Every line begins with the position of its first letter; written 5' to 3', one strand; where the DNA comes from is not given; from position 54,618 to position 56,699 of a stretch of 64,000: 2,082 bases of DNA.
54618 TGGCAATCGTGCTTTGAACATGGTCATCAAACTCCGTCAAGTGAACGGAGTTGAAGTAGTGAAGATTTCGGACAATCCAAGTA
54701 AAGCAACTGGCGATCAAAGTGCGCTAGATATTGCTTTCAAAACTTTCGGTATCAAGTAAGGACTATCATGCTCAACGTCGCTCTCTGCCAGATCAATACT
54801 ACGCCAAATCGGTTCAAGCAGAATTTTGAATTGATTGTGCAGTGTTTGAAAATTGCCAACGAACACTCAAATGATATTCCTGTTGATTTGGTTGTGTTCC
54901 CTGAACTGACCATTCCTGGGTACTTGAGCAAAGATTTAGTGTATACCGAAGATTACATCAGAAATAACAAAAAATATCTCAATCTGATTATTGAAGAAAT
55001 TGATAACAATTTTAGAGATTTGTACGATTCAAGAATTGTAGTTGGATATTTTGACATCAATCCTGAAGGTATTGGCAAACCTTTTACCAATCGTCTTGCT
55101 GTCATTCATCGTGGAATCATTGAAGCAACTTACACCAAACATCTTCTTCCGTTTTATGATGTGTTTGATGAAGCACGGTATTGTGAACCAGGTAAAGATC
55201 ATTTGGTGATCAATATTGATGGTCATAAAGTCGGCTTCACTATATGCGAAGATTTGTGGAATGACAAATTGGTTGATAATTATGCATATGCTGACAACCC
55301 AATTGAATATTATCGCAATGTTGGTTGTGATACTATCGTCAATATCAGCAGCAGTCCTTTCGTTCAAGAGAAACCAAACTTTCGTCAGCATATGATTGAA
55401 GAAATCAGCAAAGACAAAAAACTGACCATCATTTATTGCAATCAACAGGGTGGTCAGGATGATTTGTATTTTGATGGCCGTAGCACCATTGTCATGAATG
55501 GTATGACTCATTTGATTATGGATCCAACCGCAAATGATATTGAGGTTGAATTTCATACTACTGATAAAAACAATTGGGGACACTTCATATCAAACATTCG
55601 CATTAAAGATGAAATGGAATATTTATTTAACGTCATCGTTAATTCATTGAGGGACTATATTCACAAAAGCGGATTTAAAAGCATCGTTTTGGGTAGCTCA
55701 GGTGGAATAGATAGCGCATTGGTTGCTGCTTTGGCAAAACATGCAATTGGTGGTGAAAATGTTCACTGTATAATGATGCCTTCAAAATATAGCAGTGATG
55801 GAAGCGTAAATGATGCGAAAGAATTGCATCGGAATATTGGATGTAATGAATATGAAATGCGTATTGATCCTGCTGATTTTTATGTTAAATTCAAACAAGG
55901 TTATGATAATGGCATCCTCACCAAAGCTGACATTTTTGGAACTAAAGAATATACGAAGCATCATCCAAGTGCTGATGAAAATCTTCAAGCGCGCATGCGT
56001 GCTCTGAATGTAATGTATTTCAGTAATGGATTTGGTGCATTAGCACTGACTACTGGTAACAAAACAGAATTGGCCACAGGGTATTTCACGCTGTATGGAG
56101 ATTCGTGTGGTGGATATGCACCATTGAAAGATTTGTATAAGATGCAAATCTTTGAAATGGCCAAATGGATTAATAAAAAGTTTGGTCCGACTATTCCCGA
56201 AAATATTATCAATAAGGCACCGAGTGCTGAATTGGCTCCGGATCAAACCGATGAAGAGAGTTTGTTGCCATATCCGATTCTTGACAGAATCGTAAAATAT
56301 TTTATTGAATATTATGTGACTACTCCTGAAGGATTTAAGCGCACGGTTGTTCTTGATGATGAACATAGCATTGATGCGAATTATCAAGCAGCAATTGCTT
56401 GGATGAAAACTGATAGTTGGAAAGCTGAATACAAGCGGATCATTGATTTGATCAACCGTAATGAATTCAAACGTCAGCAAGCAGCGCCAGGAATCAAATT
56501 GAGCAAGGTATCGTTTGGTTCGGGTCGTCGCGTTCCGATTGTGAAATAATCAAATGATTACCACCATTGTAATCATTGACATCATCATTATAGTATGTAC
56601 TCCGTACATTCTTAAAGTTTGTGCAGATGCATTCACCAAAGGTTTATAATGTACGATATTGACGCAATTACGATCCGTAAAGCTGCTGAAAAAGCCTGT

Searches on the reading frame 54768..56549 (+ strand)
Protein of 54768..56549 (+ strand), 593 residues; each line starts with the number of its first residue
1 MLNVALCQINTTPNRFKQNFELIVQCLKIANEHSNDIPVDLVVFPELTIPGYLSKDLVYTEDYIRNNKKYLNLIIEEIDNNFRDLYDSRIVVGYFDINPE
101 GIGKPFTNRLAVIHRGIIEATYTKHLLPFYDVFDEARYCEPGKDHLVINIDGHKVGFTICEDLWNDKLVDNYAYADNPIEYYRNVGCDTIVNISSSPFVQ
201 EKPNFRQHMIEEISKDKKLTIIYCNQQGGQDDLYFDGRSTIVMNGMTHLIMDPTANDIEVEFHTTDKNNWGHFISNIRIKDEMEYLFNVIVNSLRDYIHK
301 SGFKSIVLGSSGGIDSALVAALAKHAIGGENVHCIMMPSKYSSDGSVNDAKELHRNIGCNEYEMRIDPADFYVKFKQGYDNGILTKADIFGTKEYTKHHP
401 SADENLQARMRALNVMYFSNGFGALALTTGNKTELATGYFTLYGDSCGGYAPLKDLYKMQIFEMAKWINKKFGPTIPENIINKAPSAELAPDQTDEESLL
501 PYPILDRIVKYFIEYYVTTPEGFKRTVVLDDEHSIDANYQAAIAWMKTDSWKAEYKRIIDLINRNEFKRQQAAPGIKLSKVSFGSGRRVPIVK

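Call 12: search_protein_families(library=phrogs, proteins=[window:54768-56549:+], max_evalue=0.00001)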
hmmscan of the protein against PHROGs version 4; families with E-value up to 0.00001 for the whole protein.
window:54768-56549:+ (593 aa): 3 families
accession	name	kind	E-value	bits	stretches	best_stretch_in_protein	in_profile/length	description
phrog_36784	-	other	1.9e-107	361.1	1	14-592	37-589/594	NAD synthetase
phrog_11189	-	other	6.2e-30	105.5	1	281-499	5-210/256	NAD synthetase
phrog_14201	-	unknown function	3.8e-07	30.7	1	2-177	1-159/258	-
